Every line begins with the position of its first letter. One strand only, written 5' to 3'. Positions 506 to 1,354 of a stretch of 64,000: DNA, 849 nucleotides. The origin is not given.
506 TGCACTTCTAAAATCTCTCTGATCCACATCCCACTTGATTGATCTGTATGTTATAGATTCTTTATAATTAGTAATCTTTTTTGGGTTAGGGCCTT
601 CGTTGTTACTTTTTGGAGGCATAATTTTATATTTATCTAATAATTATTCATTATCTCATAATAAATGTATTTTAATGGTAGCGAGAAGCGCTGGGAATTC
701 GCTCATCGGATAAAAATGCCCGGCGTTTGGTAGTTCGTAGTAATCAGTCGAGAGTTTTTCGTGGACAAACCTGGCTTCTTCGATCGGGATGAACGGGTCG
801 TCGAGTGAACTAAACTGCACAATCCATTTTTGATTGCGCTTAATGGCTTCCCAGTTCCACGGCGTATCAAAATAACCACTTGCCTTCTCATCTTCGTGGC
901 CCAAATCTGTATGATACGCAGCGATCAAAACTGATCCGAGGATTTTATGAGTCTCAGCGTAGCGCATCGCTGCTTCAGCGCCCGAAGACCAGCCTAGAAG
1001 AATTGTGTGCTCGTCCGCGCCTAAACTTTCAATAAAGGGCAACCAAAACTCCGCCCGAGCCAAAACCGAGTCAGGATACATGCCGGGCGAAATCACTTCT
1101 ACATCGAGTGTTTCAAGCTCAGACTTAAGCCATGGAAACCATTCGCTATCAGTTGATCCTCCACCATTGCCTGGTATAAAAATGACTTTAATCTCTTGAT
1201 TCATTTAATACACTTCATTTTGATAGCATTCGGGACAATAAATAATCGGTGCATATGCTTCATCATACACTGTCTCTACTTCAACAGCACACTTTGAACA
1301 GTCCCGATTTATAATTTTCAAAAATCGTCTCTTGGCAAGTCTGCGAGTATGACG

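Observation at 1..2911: Tandem paralogous Cys-rich zinc-ribbon proteins bracketing a small Ser-hydrolase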

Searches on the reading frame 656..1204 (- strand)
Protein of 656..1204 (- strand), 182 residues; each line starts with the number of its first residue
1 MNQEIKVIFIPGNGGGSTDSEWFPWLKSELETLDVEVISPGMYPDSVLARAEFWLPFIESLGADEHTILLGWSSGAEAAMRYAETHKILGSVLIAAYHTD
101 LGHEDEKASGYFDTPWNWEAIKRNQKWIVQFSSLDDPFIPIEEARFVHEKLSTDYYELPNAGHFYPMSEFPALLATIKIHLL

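Call 5: search_protein_families(library=pfam, proteins=[window:656-1204:-], max_evalue=1)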
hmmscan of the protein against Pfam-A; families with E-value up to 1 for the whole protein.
window:656-1204:- (182 aa): 4 families
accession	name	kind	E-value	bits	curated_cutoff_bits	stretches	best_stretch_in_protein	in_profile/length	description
PF12697.13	Abhydrolase_6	-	8.1e-08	33.6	26.3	2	7-110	1-94/217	Alpha/beta hydrolase family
PF06821.19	Ser_hydrolase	-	1.1e-07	32.3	22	1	8-170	2-160/172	Serine hydrolase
PF00561.26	Abhydrolase_1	-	5.6e-05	23.4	25.8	1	55-113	62-121/245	alpha/beta hydrolase fold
PF06342.18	DUF1057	-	0.0031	17.1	21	1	50-95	89-134/297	Alpha/beta hydrolase of unknown function (DUF1057)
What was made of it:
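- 656..1204 (-): RBBP9/YdeN-type serine hydrolase, 182 aa, probably an aminopeptidase. Its start codon directly follows the stop codon of A568. PF06821 at 32.3 bits (call 5).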

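Call 6: search_protein_families(library=ncbifam, proteins=[window:656-1204:-], max_evalue=1)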
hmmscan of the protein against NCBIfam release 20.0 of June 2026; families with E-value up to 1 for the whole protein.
window:656-1204:- (182 aa): 0 families

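Call 41: search_protein_families(library=padloc, proteins=[window:656-1204:-], max_evalue=1)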
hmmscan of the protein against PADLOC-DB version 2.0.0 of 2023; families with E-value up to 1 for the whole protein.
window:656-1204:- (182 aa): 0 families

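Call 42: search_protein_families(library=phrogs, proteins=[window:656-1204:-], max_evalue=1)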
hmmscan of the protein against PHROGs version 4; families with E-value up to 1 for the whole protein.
window:656-1204:- (182 aa): 2 families
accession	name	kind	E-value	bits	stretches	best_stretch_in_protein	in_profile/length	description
phrog_789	-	other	0.0051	16.5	0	116-171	532-587/637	esterase/lipase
phrog_1639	-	DNA, RNA and nucleotide metabolism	0.24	10.6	1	15-62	717-765/838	restriction endonuclease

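Call 88: search_solved_structures(query=window:656-1204:-, max_evalue=0.01, show_alignments=2)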
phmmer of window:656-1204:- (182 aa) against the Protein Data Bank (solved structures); distinct sequences matched with E-value up to 0.01: 3.
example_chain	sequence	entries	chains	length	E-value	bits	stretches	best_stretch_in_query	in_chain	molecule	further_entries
9fcr_A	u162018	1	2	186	5e-50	173.2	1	5-179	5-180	Serine hydrolase RBBP9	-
2qs9_A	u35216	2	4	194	5.7e-50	173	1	5-179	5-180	Retinoblastoma-binding protein 9 | Serine hydrolase RBBP9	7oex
1uxo_A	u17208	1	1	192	2.4e-09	40.4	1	9-173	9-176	Putative hydrolase YdeN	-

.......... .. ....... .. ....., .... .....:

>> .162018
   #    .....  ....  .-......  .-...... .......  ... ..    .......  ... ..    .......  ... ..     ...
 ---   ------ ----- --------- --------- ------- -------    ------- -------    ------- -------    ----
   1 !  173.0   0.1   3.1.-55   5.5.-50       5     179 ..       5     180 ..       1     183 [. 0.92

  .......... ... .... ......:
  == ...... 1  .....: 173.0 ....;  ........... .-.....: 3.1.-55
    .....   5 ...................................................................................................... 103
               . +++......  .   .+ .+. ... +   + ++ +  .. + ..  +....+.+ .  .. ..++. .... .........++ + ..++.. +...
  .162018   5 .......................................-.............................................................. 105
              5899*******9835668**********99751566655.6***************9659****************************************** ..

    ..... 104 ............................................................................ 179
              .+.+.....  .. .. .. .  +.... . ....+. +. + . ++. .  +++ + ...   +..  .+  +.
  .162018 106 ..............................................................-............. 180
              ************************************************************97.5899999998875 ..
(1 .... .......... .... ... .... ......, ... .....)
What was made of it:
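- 656..1204 (-): Human RBBP9 at E = 5e-50, YdeN at 2e-9 (call 88).
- On RBBP9/YdeN serine hydrolase (PF06821), hydrolase gene only: RBBP9 structures 9fcr and 2qs9 at E = 5e-50; YdeN structure 1uxo at 2.4e-9 (call 88). GWSSG, AAY, DLG, EDE, DDPF and GHF align with the human residues (call 88).
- Closest known: Human RBBP9 / Bacillus YdeN serine hydrolases. Same: The 182-aa gene aligns over its full length with RBBP9 at E = 5e-50 (call 88).
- Checked: The hydrolase matches Pfam Ser_hydrolase PF06821 (32.3 bits, cutoff 22; call 5) and human RBBP9 (E = 5e-50, call 88).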

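Call 89: find_homologous_proteins(query=window:656-1204:-, max_evalue=1e-10)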
Query window:656-1204:- (182 aa): 853 proteins with E <= 1e-10 among 947 candidates; the best 120 are listed.
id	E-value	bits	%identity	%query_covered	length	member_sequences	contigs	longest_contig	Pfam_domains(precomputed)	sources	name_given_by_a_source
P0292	1.4e-120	418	100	100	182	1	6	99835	PF12697.14,PF06821.20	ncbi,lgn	-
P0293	5.3e-102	357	83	98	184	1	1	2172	PF12697.14,PF00561.27,PF06821.20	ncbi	-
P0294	8.8e-97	340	81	98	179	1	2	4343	PF12697.14,PF06821.20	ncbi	-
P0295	2.0e-81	290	73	97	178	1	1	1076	PF12697.14,PF06821.20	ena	-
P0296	5.1e-79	283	69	95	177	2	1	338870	PF12697.14,PF00561.27,PF06821.20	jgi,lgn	jgi:predicted alpha/beta hydrolase family esterase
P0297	1.1e-78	281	67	99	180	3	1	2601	PF00561.27,PF06821.20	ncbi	-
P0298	1.6e-77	278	67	98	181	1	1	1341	PF06821.20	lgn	-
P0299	1.3e-76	275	65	97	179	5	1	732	PF12697.14,PF06821.20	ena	-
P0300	1.9e-76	274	66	99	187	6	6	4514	PF12697.14,PF06821.20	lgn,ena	-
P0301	5.4e-76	273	68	99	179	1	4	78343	PF06821.20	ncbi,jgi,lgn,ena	-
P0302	1.1e-74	268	65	95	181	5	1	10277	-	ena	-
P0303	6.6e-74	266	64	97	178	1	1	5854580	PF12697.14,PF06821.20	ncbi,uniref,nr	ncbi:alpha/beta hydrolase [Xylophilus rhododendri]|uniref:Alpha/beta hydrolase n=1 Tax=Xylophilus rh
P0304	4.3e-73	263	61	97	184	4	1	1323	PF12697.14,PF06821.20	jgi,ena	-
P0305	5.8e-73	263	64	97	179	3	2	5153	PF12697.14,PF06821.20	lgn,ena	-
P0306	1.2e-72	262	62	98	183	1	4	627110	PF12697.14,PF00561.27,PF06821.20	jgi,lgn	jgi:predicted alpha/beta hydrolase family esterase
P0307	5.8e-72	259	63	99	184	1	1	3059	PF12697.14,PF06821.20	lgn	-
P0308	6.2e-72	259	61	99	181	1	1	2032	PF12697.14,PF06821.20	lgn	-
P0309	1.0e-71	259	61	97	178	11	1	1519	PF12697.14,PF06821.20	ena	-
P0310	1.2e-71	258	64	98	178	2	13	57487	PF06821.20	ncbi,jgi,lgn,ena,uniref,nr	ncbi:hypothetical protein A3C57_00635 [Candidatus Nomurabacteria bacterium RIFCSPHIGHO2_02_FULL_33_1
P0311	2.2e-71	258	63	99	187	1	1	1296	PF06821.20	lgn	-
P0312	3.1e-71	257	64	97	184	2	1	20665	PF12697.14,PF00561.27,PF06821.20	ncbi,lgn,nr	ncbi:MAG TPA: alpha/beta fold hydrolase [Candidatus Limnocylindrales bacterium]|nr:alpha/beta fold h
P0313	3.8e-71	257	60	98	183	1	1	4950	PF12697.14,PF06821.20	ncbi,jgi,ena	jgi:predicted alpha/beta hydrolase family esterase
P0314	4.2e-71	257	61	99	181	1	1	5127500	PF12697.14,PF06821.20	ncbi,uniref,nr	ncbi:RBBP9/YdeN family alpha/beta hydrolase [Xylophilus sp. GOD-11R]|uniref:RBBP9/YdeN family alpha/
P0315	6.1e-71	256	65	97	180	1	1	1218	PF12697.14,PF00561.27,PF06821.20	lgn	-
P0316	1.8e-70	255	63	97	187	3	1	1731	PF12697.14,PF06821.20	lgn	-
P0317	1.9e-70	255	62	99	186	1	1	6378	PF12697.14,PF00561.27,PF06821.20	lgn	-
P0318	2.4e-70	254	63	98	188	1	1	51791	PF12697.14,PF00561.27,PF06821.20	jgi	-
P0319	3.0e-70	254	65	96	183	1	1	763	PF12697.14,PF06821.20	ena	-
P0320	4.0e-70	253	62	98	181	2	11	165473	PF12697.14,PF00561.27,PF06821.20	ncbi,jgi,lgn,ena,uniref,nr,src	ncbi:MAG: hypothetical protein A3A33_04065 [Candidatus Yanofskybacteria bacterium RIFCSPLOWO2_01_FUL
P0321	4.1e-70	253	59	99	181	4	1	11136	PF12697.14,PF00561.27,PF06821.20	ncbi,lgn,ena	-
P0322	5.4e-70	253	62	97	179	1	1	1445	PF06821.20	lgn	-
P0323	8.1e-70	252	64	99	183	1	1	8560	PF12697.14,PF06821.20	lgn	-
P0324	8.7e-70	252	63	97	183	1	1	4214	PF12697.14,PF00561.27,PF06821.20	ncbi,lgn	-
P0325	9.7e-70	252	62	97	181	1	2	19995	PF12697.14,PF06821.20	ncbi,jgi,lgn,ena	-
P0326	1.0e-69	252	62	98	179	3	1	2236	PF12697.14,PF06821.20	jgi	jgi:uncharacterized protein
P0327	1.2e-69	252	63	97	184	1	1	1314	PF12697.14,PF06821.20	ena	-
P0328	1.5e-69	252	63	97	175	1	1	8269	PF12697.14,PF00561.27,PF06821.20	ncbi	-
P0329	1.8e-69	251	62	97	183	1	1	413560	PF12697.14,PF00561.27,PF06821.20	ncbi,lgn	-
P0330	2.0e-69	251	61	97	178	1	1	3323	PF12697.14,PF06821.20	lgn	-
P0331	2.2e-69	251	63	100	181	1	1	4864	PF12697.14,PF06821.20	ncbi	-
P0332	3.1e-69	251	63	97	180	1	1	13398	PF12697.14,PF06821.20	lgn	-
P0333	4.9e-69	250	60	98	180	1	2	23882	PF06821.20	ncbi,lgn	-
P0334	5.4e-69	250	65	97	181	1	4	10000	PF12697.14,PF06342.19,PF06821.20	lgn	-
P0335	6.8e-69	249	60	98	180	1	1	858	PF12697.14,PF06821.20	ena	-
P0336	8.1e-69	249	63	97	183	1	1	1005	PF12697.14,PF06821.20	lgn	-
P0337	8.2e-69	249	61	97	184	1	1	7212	PF06821.20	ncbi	-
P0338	8.2e-69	249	64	96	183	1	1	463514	PF12697.14,PF00561.27,PF06821.20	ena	-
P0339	9.3e-69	249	64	96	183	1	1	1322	PF06821.20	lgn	-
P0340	1.0e-68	249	61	97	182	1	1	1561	PF12697.14,PF06821.20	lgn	-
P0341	1.7e-68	248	61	98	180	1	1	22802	PF12697.14,PF06342.19,PF06821.20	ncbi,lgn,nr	ncbi:MAG: alpha/beta hydrolase [bacterium]|nr:alpha/beta hydrolase [bacterium]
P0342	1.8e-68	248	59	99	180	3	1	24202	PF12697.14,PF06342.19,PF00561.27,PF06821.20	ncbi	-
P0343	1.8e-68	248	62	99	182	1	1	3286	PF12697.14,PF00561.27,PF06821.20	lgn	-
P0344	2.3e-68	248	61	97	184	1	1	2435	PF06821.20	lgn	-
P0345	2.4e-68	248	63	97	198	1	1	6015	PF12697.14,PF00561.27,PF06821.20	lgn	-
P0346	3.7e-68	247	62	98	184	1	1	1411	PF12697.14,PF00561.27,PF06821.20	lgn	-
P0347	3.9e-68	247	62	99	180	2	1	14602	PF12697.14,PF00561.27,PF06821.20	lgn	-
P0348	5.1e-68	247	62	98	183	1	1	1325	PF12697.14,PF00561.27,PF06821.20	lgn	-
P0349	5.5e-68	247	63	97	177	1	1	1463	PF12697.14,PF00561.27,PF06821.20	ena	-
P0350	8.5e-68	246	60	98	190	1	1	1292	PF12697.14,PF06342.19,PF00561.27,PF06821.20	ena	-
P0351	9.5e-68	246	61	98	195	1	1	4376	PF06821.20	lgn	-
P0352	1.0e-67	246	62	99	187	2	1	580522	PF12697.14,PF06821.20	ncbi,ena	-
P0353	1.1e-67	246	58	99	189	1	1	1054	PF00561.27,PF06821.20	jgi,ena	-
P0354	1.1e-67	246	63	98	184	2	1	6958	PF12697.14,PF00561.27,PF06821.20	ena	-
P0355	1.2e-67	245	62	99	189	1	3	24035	PF12697.14,PF06342.19,PF00561.27,PF06821.20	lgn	-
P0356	1.3e-67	245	64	96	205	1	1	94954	PF06821.20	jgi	jgi:uncharacterized protein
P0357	1.5e-67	245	61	98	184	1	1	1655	PF06821.20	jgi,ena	-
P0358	1.6e-67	245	63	99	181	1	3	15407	PF12697.14,PF00561.27,PF06821.20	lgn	-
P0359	1.9e-67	245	62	97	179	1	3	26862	PF00561.27,PF06821.20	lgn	-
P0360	1.9e-67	245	62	97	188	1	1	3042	PF12697.14,PF06342.19,PF00561.27,PF06821.20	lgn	-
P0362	2.1e-67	245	61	97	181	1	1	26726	PF12697.14,PF00561.27,PF06821.20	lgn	-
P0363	2.2e-67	245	62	97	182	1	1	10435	PF06342.19,PF06821.20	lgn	-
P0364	2.4e-67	244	64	88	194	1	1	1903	PF12697.14,PF06342.19,PF00561.27,PF06821.20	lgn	-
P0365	2.6e-67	244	59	98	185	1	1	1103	PF00561.27,PF06821.20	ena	-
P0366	2.8e-67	244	63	97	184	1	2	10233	PF12697.14,PF00561.27,PF06821.20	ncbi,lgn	-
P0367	3.2e-67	244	59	97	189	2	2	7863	PF12697.14,PF00561.27,PF06821.20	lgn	-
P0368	3.2e-67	244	63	97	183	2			PF06821.20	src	-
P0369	3.2e-67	244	60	97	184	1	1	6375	PF06821.20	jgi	jgi:uncharacterized protein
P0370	3.4e-67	244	62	98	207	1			PF12697.14,PF00561.27,PF06821.20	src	-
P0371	3.7e-67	244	60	96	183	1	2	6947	PF06821.20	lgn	-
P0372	3.9e-67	244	62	96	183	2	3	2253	PF12697.14,PF00561.27,PF06821.20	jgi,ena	-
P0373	4.6e-67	244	62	96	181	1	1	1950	PF12697.14,PF06821.20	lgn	-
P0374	5.2e-67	243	62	98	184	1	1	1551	PF12697.14,PF06342.19,PF06821.20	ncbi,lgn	-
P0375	6.6e-67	243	60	97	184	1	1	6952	PF12697.14,PF06821.20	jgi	-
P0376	7.4e-67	243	67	87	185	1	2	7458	PF12697.14,PF06821.20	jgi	jgi:uncharacterized protein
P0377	7.9e-67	243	60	97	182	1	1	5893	PF12697.14,PF06342.19,PF06821.20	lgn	-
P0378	8.5e-67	243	61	97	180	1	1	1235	PF12697.14,PF00561.27,PF06821.20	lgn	-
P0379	9.1e-67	243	60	98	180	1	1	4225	PF12697.14,PF06821.20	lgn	-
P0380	9.6e-67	242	60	97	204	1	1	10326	PF00561.27,PF06821.20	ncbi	-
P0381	1.0e-66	242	62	97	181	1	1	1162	PF12697.14,PF06821.20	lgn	-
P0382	1.1e-66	242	59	98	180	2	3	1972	PF06821.20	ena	-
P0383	1.1e-66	242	60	96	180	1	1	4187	PF12697.14,PF06821.20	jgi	jgi:uncharacterized protein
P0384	1.1e-66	242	61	97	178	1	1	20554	PF12697.14,PF06821.20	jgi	jgi:predicted alpha/beta hydrolase family esterase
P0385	1.1e-66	242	60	98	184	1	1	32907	PF12697.14,PF00561.27,PF06821.20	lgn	-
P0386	1.2e-66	242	64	95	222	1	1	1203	PF12697.14,PF06342.19,PF00561.27,PF06821.20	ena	-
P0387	1.8e-66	242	67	87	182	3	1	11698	PF12697.14,PF06342.19,PF00561.27,PF06821.20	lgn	-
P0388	1.9e-66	242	64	98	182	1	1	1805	PF12697.14,PF06821.20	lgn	-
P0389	1.9e-66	242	61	97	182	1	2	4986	PF12697.14,PF00561.27,PF06821.20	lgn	-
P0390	1.9e-66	241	61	98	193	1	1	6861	PF06821.20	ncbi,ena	-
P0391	2.0e-66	241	61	95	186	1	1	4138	PF12697.14,PF06821.20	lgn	-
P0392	2.1e-66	241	59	98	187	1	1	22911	PF12697.14,PF06821.20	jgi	jgi:predicted alpha/beta hydrolase family esterase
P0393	2.2e-66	241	60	97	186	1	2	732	PF12697.14,PF06821.20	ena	-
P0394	2.6e-66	241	61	97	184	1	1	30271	PF12697.14,PF06342.19,PF06821.20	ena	-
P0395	2.9e-66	241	59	99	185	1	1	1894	PF12697.14,PF00561.27,PF06821.20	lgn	-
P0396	3.2e-66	241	59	97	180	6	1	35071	PF06821.20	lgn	-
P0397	3.9e-66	240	61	97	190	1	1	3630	PF12697.14,PF00561.27,PF06821.20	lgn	-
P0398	4.6e-66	240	60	97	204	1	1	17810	PF06821.20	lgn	-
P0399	5.1e-66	240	61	96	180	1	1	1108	PF12697.14,PF00561.27,PF06821.20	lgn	-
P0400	5.3e-66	240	62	97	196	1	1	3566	PF12697.14,PF06821.20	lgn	-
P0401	5.3e-66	240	64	97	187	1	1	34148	PF12697.14,PF06821.20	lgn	-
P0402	5.5e-66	240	60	98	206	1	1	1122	PF12697.14,PF06821.20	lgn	-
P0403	5.6e-66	240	61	97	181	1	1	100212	PF06821.20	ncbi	-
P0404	5.9e-66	240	60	98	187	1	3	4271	PF06821.20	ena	-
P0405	6.6e-66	240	60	97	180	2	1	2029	PF12697.14,PF06821.20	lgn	-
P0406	6.7e-66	240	61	96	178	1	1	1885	PF12697.14,PF00561.27,PF06821.20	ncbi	-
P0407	7.5e-66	240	62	96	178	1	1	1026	PF12697.14,PF06821.20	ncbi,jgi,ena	jgi:predicted alpha/beta hydrolase family esterase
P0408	8.2e-66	239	60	97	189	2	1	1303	PF12697.14,PF06342.19,PF06821.20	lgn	-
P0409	8.4e-66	239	60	99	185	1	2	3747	PF00561.27,PF06821.20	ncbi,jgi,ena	-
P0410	8.7e-66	239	60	97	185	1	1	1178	PF06821.20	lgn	-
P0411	9.5e-66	239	60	98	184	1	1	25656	PF12697.14,PF06821.20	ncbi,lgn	-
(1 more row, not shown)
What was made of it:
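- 656..1204 (-): Homologues of 60-83% identity occur in varied bacteria (call 89).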

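Call 90: find_encoding_contigs(protein=P0310, flank=6000, max_places=2)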
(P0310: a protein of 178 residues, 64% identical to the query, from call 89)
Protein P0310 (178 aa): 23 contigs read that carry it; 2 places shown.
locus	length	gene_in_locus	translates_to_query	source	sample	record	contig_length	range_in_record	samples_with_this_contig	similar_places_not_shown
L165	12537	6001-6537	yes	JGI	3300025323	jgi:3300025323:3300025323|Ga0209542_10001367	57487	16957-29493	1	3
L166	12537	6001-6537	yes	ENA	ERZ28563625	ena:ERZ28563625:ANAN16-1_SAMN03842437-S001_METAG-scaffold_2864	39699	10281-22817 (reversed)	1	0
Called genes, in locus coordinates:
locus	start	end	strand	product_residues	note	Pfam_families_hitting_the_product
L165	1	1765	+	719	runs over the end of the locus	PF02534:T4SS-DNA_transf (faint), PF01935:DUF87 (weak), PF10412:TrwB_AAD_bind, PF12696:TraG-D_C (weak), PF23477:zf_Tbcl_2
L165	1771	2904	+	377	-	PF03033:Glyco_transf_28, PF04101:Glyco_tran_28_C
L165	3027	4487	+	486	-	PF02534:T4SS-DNA_transf (faint), PF01935:DUF87, PF10412:TrwB_AAD_bind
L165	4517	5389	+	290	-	-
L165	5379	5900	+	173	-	PF01936:NYN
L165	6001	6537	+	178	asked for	PF06821:Ser_hydrolase (weak)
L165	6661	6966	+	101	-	PF03091:CutA1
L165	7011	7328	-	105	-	PF01016:Ribosomal_L27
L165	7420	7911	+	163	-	-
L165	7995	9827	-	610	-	PF13522:GATase_6, PF13537:GATase_7, PF00733:Asn_synthase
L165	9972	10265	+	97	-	-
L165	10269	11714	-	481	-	PF00749:tRNA-synt_1c, PF19269:Anticodon_2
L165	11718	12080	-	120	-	PF04120:Iron_permease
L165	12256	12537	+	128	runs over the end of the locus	PF18548:MetOD2 (weak)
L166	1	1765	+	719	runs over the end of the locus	PF02534:T4SS-DNA_transf (faint), PF01935:DUF87 (weak), PF10412:TrwB_AAD_bind, PF12696:TraG-D_C (weak), PF23477:zf_Tbcl_2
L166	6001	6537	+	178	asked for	PF06821:Ser_hydrolase (weak)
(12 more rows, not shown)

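Call 91: find_encoding_contigs(protein=P0294, flank=6000, max_places=2)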
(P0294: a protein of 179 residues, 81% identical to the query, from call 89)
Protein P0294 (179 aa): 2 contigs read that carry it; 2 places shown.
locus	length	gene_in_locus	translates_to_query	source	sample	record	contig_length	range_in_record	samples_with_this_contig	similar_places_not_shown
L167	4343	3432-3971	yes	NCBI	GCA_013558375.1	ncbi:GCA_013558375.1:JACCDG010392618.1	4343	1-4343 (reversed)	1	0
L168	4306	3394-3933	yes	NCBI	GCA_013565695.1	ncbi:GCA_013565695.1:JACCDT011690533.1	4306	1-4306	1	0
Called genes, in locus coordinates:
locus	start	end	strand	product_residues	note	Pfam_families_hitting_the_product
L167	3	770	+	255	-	?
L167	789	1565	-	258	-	PF01510:Amidase_2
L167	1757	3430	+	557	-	-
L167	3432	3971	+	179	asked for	PF06821:Ser_hydrolase, PF12697:Abhydrolase_6 (faint)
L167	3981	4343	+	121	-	?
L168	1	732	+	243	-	?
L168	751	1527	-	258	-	PF01510:Amidase_2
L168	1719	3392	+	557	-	-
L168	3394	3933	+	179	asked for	PF06821:Ser_hydrolase, PF12697:Abhydrolase_6 (faint)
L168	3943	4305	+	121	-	?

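Call 92: find_encoding_contigs(protein=P0320, flank=6000, max_places=2)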
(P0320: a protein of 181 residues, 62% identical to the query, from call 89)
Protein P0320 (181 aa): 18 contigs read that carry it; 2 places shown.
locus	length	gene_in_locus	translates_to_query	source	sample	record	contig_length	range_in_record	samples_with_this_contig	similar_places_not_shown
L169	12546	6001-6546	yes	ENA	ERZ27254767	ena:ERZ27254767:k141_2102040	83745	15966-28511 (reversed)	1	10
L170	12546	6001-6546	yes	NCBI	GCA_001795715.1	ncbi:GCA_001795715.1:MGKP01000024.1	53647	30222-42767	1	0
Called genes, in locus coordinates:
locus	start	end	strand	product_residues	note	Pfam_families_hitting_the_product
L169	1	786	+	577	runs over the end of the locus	-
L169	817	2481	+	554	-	-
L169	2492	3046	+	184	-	PF18306:LDcluster4, PF03641:Lysine_decarbox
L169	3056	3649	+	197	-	-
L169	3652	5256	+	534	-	-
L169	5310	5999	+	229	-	PF01925:TauE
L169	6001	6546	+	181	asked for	PF06821:Ser_hydrolase, PF12697:Abhydrolase_6 (weak), PF00561:Abhydrolase_1 (faint)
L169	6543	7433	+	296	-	PF00294:PfkB, PF08543:Phos_pyr_kin (weak)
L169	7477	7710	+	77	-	PF21748:UPF0150 (weak)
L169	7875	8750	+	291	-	PF00459:Inositol_P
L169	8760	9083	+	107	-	PF27204:YjcN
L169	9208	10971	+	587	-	-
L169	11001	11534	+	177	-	-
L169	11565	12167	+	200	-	-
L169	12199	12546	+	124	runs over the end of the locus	-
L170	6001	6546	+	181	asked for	PF06821:Ser_hydrolase, PF12697:Abhydrolase_6 (weak), PF00561:Abhydrolase_1 (faint)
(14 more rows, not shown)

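Call 94: find_encoding_contigs(protein=P0296, flank=8000, max_places=1)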
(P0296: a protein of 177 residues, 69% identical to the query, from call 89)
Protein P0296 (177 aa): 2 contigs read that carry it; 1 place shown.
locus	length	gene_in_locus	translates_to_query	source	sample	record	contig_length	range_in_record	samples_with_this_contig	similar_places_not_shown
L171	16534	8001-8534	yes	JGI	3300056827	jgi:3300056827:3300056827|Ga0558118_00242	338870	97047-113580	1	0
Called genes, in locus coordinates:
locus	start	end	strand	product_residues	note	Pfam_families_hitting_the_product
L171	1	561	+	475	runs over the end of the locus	PF00875:DNA_photolyase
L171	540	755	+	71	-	-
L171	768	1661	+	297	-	PF01073:3Beta_HSD (weak), PF01370:Epimerase, PF16363:GDP_Man_Dehyd (weak), PF08338:DUF1731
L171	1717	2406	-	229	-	-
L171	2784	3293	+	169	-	-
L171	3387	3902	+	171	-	-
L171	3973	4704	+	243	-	PF01509:TruB_N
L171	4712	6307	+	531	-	PF05970:PIF1, PF07728:AAA_5 (faint), PF13245:AAA_19, PF13401:AAA_22 (weak), PF13604:AAA_30, PF20720:nSTAND3 (faint), PF21530:Pif1_2B_dom (weak)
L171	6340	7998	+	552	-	-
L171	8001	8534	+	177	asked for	PF06821:Ser_hydrolase, PF12697:Abhydrolase_6 (faint), PF00561:Abhydrolase_1 (faint)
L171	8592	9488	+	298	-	-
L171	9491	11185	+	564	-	-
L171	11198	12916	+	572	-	-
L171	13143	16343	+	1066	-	PF04563:RNA_pol_Rpb2_1, PF04561:RNA_pol_Rpb2_2, PF04565:RNA_pol_Rpb2_3, PF10385:RNA_pol_Rpb2_45, PF00562:RNA_pol_Rpb2_6, PF04560:RNA_pol_Rpb2_7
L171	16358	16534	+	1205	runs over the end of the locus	PF04997:RNA_pol_Rpb1_1, PF00623:RNA_pol_Rpb1_2, PF04983:RNA_pol_Rpb1_3, PF05000:RNA_pol_Rpb1_4 (weak), PF04998:RNA_pol_Rpb1_5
